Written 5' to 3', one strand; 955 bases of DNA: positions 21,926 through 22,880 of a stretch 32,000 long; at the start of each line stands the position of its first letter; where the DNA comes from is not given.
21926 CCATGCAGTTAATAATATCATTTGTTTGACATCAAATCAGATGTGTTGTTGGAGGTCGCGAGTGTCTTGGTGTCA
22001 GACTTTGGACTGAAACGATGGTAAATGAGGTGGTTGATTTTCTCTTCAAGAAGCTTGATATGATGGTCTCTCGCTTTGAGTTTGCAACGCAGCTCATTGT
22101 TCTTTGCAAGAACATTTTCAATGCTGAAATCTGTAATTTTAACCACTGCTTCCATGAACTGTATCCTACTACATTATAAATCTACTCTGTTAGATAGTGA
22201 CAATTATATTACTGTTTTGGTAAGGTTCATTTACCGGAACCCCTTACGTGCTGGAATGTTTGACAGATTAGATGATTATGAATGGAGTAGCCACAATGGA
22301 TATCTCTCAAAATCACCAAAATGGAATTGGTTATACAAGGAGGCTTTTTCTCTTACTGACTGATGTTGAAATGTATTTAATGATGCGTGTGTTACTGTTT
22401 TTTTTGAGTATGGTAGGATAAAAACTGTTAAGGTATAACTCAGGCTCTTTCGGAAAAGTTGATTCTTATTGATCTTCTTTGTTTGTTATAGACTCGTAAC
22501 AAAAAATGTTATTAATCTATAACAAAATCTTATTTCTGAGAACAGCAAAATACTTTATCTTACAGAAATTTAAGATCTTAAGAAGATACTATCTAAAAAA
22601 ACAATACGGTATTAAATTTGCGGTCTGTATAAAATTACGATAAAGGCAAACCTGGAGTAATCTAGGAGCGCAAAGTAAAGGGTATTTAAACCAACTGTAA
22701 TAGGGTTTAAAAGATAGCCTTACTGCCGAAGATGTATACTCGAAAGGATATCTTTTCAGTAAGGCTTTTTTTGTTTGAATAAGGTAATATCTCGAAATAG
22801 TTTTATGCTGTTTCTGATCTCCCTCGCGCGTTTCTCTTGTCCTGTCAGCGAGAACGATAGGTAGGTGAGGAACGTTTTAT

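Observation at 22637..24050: Sensor-less sigma-54 activator whose own leader carries the riboswitch: an RNA sensor in place of a protein sensor domain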

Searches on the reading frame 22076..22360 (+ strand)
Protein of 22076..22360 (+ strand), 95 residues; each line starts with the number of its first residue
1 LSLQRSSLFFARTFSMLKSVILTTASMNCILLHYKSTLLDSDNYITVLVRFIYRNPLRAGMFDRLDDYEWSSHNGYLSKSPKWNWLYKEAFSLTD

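Call 11: search_protein_families(library=pfam, proteins=[window:22076-22360:+], max_evalue=0.01)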
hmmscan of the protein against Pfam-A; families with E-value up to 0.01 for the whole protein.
window:22076-22360:+ (95 aa): 0 families

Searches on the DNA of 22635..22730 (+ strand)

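Call 84: build_rna_model(alignment_id=A4, structure=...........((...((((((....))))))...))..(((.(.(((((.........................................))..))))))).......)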
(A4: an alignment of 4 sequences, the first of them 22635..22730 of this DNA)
Model R1 built from alignment A4 (4 sequences, 109 columns); structure: as given.
model positions 105; base pairs 17; branch points 1; effective number of sequences 1.51; information 0.589 bits per position. Calibrated on 0.2 Mb of random sequence (short: E-values are rough).
structure used (alignment columns):
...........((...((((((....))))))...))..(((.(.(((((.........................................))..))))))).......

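Call 85: search_with_rna_model(model_id=R1, sources=[L041, L042, L043, L044, L045, L046, L047, L048, L049, L050, L051, L052, L053, L054, L055, L056, L057, L058, L059, L060, L061, L062, L063, L064, L065, L066, L067, L068, L069, L070, L071, L072, L073, L074, L075, L076, L077, L078, L079, L080, L099, L100, L102, L104, L105, L107, L108, L109, L110, L111, L112, L113, L114, L116, L117, L118, L119, L120, L121, L122, L123, L124, L125, L126, L127, L129, L131, L133, L134, L135, L136, L138, L139, L140, L141, L142, L143, L144, L146, L147, L148, L149, L150, L151, L152, L153, L154, L155, L156, L157, L158, L159, L160, L161, L162, L163, L164, L165, L166, L167], max_evalue=1)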
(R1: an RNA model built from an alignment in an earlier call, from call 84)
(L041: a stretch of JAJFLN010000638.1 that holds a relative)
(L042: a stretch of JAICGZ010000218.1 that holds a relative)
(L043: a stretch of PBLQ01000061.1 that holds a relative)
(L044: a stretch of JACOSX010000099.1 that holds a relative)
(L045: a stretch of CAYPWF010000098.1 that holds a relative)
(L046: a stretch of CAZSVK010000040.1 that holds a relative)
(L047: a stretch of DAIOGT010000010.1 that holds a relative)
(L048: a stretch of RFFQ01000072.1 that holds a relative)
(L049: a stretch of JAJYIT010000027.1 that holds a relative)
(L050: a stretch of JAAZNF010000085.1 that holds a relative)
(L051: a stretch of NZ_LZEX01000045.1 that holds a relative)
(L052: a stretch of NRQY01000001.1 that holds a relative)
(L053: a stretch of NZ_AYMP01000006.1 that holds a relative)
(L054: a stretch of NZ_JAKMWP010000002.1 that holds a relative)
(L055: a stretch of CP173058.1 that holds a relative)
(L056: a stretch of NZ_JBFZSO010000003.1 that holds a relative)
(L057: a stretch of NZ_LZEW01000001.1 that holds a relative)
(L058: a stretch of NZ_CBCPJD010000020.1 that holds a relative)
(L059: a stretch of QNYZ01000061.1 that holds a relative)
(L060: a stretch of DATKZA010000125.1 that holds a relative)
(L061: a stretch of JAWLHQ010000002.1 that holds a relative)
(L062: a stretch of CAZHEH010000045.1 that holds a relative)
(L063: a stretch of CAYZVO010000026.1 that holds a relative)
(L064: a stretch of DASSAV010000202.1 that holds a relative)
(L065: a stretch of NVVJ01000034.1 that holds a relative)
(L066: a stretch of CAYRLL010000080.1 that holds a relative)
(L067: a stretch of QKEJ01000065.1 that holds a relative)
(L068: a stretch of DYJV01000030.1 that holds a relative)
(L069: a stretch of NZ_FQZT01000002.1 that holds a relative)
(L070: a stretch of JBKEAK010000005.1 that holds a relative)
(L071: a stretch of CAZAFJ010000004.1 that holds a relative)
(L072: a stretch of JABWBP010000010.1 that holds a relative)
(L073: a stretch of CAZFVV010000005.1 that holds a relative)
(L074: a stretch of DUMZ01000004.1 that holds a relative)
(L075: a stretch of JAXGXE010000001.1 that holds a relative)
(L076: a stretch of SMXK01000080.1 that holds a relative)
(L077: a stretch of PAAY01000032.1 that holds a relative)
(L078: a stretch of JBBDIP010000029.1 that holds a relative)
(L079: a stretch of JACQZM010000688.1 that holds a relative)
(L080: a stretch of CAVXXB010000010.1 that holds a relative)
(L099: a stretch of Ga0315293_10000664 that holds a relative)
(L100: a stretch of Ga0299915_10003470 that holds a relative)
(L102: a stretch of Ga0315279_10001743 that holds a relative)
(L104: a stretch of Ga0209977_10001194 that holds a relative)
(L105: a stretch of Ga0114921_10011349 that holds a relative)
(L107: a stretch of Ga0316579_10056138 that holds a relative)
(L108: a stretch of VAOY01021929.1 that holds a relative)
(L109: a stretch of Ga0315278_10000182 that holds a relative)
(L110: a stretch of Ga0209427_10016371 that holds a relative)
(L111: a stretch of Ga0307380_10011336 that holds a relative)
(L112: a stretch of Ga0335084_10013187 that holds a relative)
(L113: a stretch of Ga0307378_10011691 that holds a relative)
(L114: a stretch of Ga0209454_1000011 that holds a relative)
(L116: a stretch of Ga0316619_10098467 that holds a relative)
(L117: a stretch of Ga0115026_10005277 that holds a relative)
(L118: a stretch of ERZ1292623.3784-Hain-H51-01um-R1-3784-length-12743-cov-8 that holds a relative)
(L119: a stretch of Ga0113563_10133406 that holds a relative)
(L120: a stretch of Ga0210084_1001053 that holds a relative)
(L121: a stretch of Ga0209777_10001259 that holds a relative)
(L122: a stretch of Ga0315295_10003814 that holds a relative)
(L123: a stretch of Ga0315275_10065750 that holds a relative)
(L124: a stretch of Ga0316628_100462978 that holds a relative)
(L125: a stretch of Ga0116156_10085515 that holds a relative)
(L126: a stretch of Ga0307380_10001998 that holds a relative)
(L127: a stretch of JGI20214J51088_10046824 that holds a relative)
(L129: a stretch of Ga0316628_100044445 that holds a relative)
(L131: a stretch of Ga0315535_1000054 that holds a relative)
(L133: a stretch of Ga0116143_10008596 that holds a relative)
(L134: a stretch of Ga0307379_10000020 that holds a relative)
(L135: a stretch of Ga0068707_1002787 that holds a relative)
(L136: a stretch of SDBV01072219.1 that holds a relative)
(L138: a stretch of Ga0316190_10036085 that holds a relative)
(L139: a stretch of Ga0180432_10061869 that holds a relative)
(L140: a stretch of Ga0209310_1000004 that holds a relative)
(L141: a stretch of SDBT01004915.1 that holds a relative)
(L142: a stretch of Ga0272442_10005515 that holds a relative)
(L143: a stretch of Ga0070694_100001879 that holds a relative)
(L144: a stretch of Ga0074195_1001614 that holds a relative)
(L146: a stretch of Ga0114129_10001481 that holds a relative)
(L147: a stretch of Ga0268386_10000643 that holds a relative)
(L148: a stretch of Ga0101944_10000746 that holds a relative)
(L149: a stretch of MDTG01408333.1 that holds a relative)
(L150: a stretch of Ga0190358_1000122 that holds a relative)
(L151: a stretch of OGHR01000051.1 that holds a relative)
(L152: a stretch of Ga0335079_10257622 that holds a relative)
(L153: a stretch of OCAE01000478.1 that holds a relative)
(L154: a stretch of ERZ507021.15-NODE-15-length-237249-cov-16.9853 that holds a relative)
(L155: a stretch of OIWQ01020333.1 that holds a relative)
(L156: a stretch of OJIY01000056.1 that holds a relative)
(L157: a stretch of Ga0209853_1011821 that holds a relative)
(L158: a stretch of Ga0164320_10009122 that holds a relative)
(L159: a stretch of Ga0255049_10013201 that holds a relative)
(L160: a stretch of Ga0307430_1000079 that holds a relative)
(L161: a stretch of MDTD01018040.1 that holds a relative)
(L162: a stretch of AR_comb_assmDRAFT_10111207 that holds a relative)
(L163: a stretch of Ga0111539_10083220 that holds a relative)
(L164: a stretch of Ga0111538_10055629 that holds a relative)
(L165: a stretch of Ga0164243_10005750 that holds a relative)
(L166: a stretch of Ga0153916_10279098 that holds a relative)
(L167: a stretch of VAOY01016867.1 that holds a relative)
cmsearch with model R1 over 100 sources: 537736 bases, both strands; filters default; matches with E-value up to 1: 0.
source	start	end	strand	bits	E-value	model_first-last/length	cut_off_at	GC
